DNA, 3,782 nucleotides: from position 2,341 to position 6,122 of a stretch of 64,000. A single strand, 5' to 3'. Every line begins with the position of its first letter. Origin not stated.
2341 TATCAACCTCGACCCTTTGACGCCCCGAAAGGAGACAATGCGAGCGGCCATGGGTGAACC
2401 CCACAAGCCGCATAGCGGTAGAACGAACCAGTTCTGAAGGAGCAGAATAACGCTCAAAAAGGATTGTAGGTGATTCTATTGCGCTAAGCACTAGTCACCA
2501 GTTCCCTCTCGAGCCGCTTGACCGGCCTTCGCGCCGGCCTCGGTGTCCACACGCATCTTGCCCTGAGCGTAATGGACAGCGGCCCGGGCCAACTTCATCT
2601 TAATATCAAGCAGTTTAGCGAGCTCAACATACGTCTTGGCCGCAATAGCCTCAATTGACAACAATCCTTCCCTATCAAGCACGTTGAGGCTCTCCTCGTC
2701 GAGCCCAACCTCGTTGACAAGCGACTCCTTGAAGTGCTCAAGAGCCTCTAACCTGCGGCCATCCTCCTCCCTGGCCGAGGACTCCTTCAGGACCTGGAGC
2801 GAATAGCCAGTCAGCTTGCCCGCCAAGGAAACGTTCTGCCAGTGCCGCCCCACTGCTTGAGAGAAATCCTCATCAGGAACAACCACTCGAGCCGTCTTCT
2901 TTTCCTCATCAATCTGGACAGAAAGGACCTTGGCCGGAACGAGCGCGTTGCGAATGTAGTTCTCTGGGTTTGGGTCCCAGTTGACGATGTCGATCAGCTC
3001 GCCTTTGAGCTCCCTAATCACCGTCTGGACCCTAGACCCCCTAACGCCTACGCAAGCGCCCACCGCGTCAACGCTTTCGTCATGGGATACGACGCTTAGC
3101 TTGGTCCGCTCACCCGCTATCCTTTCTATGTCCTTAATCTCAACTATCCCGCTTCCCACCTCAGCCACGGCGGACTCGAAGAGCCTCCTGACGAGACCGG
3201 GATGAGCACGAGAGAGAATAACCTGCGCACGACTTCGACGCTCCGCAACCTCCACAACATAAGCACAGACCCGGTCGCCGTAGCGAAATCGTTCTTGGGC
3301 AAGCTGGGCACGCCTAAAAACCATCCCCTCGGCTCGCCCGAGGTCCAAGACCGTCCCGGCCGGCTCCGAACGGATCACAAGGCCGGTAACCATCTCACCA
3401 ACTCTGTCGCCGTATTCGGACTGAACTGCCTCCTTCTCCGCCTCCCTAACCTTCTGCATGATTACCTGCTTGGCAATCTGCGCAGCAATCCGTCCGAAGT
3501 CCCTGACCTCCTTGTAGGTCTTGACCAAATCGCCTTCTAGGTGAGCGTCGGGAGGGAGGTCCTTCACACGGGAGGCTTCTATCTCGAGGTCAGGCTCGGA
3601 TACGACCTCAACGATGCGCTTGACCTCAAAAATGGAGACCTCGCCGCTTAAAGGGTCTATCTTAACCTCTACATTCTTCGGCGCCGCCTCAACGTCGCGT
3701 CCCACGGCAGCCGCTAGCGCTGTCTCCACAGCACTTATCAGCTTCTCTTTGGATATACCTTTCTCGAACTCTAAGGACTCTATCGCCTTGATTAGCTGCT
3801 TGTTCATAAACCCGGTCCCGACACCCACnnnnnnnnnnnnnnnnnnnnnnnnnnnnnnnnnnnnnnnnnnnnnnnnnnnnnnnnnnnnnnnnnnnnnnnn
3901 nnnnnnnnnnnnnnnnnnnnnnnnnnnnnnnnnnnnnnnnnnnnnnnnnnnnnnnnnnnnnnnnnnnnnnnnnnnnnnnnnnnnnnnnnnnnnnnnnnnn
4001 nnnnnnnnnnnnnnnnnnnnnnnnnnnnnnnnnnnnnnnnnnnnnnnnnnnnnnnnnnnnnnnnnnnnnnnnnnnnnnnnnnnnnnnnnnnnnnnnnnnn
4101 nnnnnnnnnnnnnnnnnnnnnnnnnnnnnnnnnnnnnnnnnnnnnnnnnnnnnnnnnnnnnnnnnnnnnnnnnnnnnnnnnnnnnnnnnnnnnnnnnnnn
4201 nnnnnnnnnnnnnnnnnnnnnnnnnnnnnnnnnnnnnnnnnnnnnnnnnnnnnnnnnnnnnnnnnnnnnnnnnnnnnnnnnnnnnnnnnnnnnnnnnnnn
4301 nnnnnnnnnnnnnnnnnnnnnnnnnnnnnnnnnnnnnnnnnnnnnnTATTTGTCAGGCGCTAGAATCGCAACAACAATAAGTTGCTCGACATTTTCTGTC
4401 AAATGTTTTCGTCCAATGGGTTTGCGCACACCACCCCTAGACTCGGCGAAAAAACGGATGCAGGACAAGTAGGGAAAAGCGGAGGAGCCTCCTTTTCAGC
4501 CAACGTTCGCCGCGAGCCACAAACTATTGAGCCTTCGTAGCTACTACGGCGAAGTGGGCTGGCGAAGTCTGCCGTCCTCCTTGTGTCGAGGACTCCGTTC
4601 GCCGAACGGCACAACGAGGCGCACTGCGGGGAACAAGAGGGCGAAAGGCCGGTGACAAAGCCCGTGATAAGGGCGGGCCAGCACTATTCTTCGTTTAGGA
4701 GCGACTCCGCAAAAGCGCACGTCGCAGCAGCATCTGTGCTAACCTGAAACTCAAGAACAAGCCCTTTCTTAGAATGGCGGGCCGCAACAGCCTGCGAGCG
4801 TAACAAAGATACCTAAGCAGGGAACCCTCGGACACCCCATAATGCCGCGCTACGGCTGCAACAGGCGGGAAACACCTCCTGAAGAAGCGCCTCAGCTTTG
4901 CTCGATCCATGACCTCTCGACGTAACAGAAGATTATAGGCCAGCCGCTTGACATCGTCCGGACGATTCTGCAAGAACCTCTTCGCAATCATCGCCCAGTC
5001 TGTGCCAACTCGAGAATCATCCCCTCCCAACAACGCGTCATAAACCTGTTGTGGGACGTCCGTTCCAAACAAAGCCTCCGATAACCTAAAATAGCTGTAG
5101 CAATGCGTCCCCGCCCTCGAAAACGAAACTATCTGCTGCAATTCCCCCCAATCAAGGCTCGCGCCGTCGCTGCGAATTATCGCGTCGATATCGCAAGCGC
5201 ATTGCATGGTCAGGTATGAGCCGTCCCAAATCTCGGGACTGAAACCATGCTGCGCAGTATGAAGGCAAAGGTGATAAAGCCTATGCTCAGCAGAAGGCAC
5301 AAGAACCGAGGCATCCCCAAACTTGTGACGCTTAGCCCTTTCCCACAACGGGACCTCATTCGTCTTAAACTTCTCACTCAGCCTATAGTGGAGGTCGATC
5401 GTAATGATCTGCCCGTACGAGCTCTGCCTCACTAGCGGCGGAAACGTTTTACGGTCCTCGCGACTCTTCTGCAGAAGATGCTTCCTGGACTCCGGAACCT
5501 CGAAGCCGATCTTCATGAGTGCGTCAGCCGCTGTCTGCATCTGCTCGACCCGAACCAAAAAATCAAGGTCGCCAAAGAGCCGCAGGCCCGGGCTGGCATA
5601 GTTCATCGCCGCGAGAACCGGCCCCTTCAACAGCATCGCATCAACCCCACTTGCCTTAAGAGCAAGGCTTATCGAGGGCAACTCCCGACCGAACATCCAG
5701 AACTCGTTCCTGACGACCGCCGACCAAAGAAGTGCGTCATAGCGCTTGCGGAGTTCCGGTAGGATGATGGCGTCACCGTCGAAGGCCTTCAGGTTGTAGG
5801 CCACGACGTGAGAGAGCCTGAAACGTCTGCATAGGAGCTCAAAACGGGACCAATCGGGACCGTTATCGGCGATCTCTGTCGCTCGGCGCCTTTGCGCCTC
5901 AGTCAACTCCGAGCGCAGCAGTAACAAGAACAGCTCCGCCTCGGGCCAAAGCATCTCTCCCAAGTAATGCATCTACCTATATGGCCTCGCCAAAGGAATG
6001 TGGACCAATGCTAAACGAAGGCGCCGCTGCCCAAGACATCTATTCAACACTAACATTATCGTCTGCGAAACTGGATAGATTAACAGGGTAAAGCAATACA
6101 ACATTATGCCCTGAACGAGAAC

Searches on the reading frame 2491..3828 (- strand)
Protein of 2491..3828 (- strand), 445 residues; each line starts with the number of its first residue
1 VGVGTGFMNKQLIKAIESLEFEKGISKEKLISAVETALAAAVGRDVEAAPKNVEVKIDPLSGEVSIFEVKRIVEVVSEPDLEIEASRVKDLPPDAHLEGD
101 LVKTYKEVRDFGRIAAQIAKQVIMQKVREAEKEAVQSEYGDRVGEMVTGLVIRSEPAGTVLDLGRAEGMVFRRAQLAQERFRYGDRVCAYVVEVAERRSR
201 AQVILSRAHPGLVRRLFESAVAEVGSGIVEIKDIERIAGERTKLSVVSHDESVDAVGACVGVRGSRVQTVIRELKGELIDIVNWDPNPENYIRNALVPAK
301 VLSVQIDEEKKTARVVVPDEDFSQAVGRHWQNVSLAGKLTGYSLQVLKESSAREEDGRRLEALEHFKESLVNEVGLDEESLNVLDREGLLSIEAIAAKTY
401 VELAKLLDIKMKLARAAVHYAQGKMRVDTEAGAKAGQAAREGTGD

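Call 61: search_protein_families(library=pfam, proteins=[window:2491-3828:-], max_evalue=0.00001)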
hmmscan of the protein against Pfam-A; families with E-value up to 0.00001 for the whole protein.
window:2491-3828:- (445 aa): 2 families
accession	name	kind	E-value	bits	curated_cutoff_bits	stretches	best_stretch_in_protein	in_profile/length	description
PF08529.16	NusA_N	-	2e-31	109.2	23.8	1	12-133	2-119/119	NusA N-terminal domain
PF13184.12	KH_5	-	4.1e-26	91.3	27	1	238-306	1-69/69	NusA-like KH domain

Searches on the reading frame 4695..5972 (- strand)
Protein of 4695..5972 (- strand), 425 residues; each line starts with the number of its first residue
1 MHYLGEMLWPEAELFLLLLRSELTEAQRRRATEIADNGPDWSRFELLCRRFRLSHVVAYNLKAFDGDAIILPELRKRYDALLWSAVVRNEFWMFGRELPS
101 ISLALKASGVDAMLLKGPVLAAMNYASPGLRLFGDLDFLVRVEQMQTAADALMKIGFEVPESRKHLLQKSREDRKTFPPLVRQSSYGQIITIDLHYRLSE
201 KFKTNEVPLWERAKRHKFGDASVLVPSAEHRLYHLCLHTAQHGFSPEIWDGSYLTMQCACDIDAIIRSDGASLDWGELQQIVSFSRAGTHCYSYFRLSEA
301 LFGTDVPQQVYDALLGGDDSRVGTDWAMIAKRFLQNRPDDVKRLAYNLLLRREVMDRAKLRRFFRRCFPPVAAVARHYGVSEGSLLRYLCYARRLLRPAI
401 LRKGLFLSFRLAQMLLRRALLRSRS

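Call 61: search_protein_families(library=pfam, proteins=[window:4695-5972:-], max_evalue=0.00001)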
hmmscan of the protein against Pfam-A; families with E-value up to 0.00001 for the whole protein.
window:4695-5972:- (425 aa): 1 family
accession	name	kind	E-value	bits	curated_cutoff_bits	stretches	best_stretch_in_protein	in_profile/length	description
PF14907.12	NTP_transf_5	-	6.4e-38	131.2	31.2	1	39-303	3-249/249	Uncharacterised nucleotidyltransferase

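Call 64: search_protein_families(library=padloc, proteins=[window:4695-5972:-], max_evalue=0.001)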
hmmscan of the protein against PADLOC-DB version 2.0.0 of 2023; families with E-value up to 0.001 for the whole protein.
window:4695-5972:- (425 aa): 0 families
